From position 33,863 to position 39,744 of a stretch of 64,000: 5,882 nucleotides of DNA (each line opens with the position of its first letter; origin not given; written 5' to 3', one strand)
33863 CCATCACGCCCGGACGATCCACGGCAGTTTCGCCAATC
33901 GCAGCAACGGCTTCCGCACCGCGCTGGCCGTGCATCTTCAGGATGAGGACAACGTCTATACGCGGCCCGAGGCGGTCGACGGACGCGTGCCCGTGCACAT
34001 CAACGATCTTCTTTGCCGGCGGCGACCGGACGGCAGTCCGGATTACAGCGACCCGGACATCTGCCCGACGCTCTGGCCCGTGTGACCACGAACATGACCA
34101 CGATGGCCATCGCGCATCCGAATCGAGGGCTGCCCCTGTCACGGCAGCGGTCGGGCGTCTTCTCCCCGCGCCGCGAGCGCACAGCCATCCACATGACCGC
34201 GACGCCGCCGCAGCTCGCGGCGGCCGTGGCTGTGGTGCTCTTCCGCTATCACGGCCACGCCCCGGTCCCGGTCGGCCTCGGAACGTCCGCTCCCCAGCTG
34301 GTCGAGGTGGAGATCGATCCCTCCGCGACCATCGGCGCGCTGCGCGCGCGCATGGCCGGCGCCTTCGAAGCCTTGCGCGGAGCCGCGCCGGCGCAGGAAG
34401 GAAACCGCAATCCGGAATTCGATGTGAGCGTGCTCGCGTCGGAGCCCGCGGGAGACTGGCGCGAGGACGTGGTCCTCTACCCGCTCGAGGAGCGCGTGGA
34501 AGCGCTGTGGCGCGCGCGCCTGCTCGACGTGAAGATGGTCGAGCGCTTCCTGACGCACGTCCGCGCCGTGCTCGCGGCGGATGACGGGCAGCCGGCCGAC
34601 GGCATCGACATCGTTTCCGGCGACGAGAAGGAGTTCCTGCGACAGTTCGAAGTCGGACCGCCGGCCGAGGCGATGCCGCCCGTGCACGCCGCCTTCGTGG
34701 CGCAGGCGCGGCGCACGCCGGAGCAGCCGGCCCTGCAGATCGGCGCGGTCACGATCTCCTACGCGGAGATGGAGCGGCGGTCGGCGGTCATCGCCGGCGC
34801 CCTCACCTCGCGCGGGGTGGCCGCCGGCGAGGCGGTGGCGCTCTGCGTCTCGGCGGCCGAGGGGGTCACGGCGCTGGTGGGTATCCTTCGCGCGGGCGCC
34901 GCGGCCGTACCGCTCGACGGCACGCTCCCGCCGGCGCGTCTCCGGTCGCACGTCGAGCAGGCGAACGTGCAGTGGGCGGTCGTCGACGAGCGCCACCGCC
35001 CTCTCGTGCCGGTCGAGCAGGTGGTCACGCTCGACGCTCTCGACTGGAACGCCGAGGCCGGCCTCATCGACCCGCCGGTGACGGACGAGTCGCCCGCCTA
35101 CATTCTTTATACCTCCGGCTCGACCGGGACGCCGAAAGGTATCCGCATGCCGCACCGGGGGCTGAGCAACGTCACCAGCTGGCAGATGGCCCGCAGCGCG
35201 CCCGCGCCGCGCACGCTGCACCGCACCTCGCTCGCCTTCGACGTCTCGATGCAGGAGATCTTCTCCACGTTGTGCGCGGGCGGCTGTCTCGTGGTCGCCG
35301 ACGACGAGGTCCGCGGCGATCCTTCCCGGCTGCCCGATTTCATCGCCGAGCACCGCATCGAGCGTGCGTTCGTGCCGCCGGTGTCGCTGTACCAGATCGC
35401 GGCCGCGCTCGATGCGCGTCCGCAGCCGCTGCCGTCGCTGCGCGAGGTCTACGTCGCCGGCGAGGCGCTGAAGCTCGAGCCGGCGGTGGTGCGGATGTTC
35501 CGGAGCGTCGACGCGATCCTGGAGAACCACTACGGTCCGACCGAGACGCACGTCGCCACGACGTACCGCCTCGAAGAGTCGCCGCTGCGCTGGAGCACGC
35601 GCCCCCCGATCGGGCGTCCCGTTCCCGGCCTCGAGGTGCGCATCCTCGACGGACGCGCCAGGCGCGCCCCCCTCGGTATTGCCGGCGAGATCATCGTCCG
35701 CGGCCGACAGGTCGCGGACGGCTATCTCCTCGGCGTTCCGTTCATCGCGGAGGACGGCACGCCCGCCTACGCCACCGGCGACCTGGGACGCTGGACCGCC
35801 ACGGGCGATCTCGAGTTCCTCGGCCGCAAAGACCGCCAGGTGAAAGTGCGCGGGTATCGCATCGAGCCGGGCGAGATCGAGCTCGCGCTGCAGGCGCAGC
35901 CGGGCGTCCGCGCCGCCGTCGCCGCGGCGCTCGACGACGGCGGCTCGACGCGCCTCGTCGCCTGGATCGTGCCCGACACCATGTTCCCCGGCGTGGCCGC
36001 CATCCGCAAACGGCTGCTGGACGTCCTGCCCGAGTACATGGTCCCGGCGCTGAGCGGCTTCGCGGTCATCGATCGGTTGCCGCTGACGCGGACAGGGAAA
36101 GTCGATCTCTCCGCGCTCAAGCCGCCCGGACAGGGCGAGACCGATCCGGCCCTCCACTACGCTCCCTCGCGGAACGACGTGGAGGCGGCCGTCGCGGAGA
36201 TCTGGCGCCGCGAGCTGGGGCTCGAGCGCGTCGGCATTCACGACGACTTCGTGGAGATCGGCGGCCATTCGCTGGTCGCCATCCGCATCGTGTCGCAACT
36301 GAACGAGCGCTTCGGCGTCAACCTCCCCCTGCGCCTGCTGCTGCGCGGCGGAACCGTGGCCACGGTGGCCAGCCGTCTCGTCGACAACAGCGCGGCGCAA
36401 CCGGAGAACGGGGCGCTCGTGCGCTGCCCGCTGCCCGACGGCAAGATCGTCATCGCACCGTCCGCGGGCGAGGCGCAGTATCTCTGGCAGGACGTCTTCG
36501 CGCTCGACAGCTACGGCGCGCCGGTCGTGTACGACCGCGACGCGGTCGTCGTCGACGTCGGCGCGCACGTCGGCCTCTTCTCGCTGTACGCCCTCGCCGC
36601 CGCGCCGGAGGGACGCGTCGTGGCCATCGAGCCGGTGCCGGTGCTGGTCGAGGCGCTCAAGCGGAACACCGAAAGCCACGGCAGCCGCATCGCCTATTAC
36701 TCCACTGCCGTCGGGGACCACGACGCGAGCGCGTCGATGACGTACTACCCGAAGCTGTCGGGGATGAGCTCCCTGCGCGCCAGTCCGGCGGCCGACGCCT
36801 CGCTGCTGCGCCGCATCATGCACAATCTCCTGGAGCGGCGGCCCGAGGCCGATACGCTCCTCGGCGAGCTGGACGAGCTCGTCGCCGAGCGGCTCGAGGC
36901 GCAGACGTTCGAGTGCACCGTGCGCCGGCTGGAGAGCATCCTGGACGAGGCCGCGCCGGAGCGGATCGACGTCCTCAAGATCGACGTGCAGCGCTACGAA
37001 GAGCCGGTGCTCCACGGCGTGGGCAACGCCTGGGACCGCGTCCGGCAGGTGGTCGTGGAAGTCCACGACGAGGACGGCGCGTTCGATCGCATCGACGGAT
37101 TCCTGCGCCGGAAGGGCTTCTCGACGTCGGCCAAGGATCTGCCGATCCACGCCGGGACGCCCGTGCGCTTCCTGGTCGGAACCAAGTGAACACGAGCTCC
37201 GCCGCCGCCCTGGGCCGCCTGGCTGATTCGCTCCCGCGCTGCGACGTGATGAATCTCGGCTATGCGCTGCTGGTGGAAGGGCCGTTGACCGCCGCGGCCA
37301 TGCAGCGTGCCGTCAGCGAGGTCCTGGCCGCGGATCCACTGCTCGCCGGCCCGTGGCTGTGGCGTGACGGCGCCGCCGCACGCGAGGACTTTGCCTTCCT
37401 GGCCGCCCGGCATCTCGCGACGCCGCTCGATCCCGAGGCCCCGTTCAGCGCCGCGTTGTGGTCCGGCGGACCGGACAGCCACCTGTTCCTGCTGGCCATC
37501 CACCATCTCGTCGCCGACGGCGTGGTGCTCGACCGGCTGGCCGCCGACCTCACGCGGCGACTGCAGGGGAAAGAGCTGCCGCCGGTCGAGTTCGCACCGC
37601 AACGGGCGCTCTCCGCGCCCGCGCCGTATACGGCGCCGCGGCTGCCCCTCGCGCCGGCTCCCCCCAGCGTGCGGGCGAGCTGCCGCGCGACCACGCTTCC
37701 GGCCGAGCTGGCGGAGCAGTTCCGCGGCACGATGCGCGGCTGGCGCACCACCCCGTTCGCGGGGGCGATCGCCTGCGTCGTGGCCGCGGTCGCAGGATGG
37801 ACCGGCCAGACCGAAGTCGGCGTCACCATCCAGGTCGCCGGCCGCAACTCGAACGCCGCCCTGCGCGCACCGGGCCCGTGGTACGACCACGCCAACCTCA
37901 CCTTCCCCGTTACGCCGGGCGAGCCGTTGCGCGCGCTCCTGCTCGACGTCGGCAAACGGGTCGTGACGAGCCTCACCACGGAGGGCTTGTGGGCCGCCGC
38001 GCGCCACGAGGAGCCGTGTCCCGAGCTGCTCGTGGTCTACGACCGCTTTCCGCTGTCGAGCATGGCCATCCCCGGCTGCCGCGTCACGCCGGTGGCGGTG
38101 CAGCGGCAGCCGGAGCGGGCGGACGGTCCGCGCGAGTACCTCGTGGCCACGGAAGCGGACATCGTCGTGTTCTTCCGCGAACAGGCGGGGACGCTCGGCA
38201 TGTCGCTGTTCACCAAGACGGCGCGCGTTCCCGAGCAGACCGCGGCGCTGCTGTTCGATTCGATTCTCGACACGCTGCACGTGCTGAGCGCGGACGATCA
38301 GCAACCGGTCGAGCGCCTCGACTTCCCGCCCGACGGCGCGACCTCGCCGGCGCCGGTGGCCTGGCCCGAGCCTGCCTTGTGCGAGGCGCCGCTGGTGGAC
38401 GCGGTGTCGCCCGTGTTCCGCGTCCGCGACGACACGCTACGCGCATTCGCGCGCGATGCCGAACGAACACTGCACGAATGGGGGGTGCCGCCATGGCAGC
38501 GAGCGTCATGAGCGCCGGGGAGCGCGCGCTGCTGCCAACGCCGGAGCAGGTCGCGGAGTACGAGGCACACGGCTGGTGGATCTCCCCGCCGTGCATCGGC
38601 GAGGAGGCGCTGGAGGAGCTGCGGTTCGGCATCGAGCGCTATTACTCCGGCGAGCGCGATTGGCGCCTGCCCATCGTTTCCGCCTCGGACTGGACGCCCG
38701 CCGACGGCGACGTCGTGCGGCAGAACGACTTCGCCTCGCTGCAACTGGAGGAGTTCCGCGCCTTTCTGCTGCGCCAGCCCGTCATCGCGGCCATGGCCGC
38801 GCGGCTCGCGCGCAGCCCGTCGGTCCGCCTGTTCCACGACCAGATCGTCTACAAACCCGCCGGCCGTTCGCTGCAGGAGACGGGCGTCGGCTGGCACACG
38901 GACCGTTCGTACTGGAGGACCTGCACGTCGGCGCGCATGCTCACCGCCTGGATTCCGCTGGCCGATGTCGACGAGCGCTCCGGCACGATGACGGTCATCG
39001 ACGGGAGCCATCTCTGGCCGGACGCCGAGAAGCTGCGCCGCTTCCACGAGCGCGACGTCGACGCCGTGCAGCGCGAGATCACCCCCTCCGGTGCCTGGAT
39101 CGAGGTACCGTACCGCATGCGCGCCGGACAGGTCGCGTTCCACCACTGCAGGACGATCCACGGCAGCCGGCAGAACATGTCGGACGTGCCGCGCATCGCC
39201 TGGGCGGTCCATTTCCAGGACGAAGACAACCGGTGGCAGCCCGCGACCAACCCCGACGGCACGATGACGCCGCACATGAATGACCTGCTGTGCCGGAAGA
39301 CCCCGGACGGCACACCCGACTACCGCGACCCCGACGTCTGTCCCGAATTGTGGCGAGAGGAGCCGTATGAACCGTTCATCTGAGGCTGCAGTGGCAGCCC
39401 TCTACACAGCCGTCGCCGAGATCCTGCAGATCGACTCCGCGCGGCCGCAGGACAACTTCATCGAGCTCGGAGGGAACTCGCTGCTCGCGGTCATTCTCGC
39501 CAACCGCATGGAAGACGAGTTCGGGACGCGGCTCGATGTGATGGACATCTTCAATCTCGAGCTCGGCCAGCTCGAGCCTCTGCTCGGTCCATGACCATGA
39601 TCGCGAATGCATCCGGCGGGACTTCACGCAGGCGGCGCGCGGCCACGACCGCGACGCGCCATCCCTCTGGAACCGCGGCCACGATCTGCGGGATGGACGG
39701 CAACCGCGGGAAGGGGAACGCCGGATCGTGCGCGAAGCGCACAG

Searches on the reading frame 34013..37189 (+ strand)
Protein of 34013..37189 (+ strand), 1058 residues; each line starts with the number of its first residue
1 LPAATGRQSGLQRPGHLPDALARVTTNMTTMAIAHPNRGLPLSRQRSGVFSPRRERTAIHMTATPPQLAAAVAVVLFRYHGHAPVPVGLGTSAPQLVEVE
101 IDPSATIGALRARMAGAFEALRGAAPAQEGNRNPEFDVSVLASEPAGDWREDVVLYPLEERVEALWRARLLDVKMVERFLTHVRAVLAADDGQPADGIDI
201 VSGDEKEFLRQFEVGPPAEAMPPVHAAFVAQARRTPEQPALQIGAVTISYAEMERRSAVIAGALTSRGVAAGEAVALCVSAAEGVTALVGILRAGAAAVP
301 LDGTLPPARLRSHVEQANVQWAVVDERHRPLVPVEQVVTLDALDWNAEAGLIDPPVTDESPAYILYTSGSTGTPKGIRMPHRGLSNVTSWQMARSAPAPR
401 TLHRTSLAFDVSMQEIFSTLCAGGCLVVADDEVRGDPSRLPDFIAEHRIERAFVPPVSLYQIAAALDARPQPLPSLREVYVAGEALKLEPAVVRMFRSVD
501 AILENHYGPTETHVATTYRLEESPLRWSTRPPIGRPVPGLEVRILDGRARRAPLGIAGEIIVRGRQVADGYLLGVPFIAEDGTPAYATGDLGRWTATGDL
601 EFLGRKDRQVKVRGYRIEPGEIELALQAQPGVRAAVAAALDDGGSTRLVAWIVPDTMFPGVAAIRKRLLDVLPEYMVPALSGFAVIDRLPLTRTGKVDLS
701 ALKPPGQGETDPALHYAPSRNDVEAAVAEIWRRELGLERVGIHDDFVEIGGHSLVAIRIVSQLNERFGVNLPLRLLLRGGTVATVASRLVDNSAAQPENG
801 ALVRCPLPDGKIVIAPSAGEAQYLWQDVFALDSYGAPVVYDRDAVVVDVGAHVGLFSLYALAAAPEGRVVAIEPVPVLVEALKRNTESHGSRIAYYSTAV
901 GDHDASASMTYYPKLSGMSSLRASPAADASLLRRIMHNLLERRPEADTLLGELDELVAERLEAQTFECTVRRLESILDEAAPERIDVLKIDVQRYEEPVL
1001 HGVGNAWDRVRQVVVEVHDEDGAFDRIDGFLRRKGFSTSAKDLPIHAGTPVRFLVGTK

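Call 7: search_protein_families(library=pfam, proteins=[window:34013-37189:+], max_evalue=0.001)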
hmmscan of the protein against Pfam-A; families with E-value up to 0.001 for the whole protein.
window:34013-37189:+ (1058 aa): 4 families
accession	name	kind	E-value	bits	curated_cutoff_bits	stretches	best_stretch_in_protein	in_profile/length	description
PF00501.34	AMP-binding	-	1.4e-66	225.3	29.9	1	230-572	3-384/384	AMP-binding enzyme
PF05050.19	Methyltransf_21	-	4.1e-20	73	22.7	1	848-1037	1-172/173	Methyltransferase FkbM domain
PF00550.31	PP-binding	-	5.5e-14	52.6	20.8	1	726-788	2-66/67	Phosphopantetheine attachment site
PF13193.12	AMP-binding_C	-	2.4e-06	28.8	24.5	1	621-696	1-76/76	AMP-binding enzyme C-terminal domain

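Call 39: search_protein_families(library=ncbifam, proteins=[window:34013-37189:+], max_evalue=0.001)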
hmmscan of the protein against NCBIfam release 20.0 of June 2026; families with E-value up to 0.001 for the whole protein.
window:34013-37189:+ (1058 aa): 102 families (the best 25 are shown)
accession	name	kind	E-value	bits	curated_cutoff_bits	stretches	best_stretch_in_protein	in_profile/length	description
NF041803.1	NRPS_SolG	exception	2.2e-101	340.2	2200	1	180-791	517-1157/1163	solanimycin non-ribosomal peptide synthetase SolG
NF004282.0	PRK05691.1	subfamily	9.7e-99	330.5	4090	1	169-789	1075-1705/4334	non-ribosomal peptide synthase/polyketide synthase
TIGR01733.1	AA-adenyl-dom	subfamily_domain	2e-97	326.6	317.4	1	249-637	1-409/409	amino acid adenylation domain-containing protein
NF038078.1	NRPS_MxcG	equivalog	3.7e-91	306.2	2300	1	178-812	408-1064/1442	myxochelin non-ribosomal peptide synthetase MxcG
NF047350.1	aureusi_NRPS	equivalog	6e-83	278.8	2500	1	225-792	1437-1993/2373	aureusimine non-ribosomal peptide synthetase AusA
NF007605.2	PRK10252.1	equivalog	3.6e-79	266.6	2400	1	180-791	412-1043/1292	enterobactin non-ribosomal peptide synthetase EntF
NF003417.0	PRK04813.1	subfamily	6.4e-66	222.9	476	1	231-702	12-499/505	D-alanine--poly(phosphoribitol) ligase subunit DltA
TIGR01734.1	D-ala-DACP-lig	equivalog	1.2e-60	205.6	559.85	1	230-702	8-498/504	D-alanine--poly(phosphoribitol) ligase subunit DltA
NF004837.0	PRK06187.1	subfamily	1.9e-48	165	476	2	320-704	131-520/531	long-chain-fatty-acid--CoA ligase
TIGR03443.1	alpha_am_amid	equivalog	4.1e-44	150.4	1030.1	4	586-655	680-750/1390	L-aminoadipate-semialdehyde dehydrogenase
TIGR03098.1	ligase_PEP_1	hypoth_equivalog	2.8e-43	148.1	592.35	1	225-703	3-515/517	acyl-CoA ligase (AMP-forming), exosortase A system-associated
NF004822.0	PRK06178.1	equivalog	2.7e-42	145.1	782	2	354-703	208-564/571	acyl-CoA synthetase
NF004511.1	PRK05852.1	equivalog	1.5e-31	109.6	650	1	230-703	7-501/505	FadD7 family fatty acid--CoA ligase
NF052269.1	Staph_lig_FadD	equivalog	1.9e-31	109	650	1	248-702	28-489/499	long-chain-fatty-acid--CoA ligase FadD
NF005858.0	PRK07787.1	subfamily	7.2e-31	107.1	575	1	232-661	11-425/471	acyl-CoA synthetase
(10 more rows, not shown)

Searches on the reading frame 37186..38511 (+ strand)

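Call 29: search_protein_families(library=pfam, proteins=[window:37186-38511:+], max_evalue=0.01)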
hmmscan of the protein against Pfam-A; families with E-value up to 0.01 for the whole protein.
window:37186-38511:+ (441 aa): 1 family
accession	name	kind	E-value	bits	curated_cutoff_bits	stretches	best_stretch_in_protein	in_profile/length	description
PF00668.25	Condensation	-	7.4e-09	35.3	30.6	2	81-126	113-158/456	Condensation domain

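Call 39: search_protein_families(library=ncbifam, proteins=[window:37186-38511:+], max_evalue=0.001)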
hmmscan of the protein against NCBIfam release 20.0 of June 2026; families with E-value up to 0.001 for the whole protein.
window:37186-38511:+ (441 aa): 0 families

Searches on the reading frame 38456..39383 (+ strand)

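Call 8: search_protein_families(library=pfam, proteins=[window:38456-39283:+], max_evalue=0.001)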
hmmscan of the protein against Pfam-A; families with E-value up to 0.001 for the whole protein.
window:38456-39283:+ (275 aa): 0 families

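Call 39: search_protein_families(library=ncbifam, proteins=[window:38508-39383:+], max_evalue=0.001)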
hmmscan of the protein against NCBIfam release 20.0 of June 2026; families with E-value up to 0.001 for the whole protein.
window:38508-39383:+ (291 aa): 3 families
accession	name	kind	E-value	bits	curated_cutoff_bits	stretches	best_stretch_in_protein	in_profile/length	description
TIGR02408.1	ectoine_ThpD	equivalog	2.6e-08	33.5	336.5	1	13-245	20-256/277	ectoine hydroxylase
NF045813.1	DxPntBtaHylase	equivalog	1e-05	25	550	1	141-254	146-260/285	1-deoxypentalenic acid 11-beta-hydroxylase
TIGR04324.1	SpoChoClust_2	subfamily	0.00033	20.3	150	1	138-237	119-213/248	sporadic carbohydrate cluster 2OG-Fe(II) oxygenase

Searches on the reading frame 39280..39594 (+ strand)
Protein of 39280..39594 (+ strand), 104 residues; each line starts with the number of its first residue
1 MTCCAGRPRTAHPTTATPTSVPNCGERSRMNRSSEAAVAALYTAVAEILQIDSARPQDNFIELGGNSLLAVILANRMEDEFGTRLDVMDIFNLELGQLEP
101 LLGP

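Call 8: search_protein_families(library=pfam, proteins=[window:39280-39594:+], max_evalue=0.001)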
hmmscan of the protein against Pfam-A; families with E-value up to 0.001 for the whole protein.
window:39280-39594:+ (104 aa): 1 family
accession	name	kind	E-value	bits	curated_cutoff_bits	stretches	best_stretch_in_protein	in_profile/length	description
PF00550.31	PP-binding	-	4.9e-13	49.6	20.8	1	40-92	2-56/67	Phosphopantetheine attachment site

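Call 39: search_protein_families(library=ncbifam, proteins=[window:39280-39594:+], max_evalue=0.001)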
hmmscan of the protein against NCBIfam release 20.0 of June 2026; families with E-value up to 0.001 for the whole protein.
window:39280-39594:+ (104 aa): 3 families
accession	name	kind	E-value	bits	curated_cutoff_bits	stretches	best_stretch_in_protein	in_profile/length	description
NF047350.1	aureusi_NRPS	equivalog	1.5e-07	28.7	2500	1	40-92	912-964/2373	aureusimine non-ribosomal peptide synthetase AusA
NF004282.0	PRK05691.1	subfamily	3e-05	20.2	4090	1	36-92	586-642/4334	non-ribosomal peptide synthase/polyketide synthase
NF045894.1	PKS_plus_SDR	equivalog_domain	0.0006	17.5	1740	1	35-92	1438-1498/1515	type I polyketide synthase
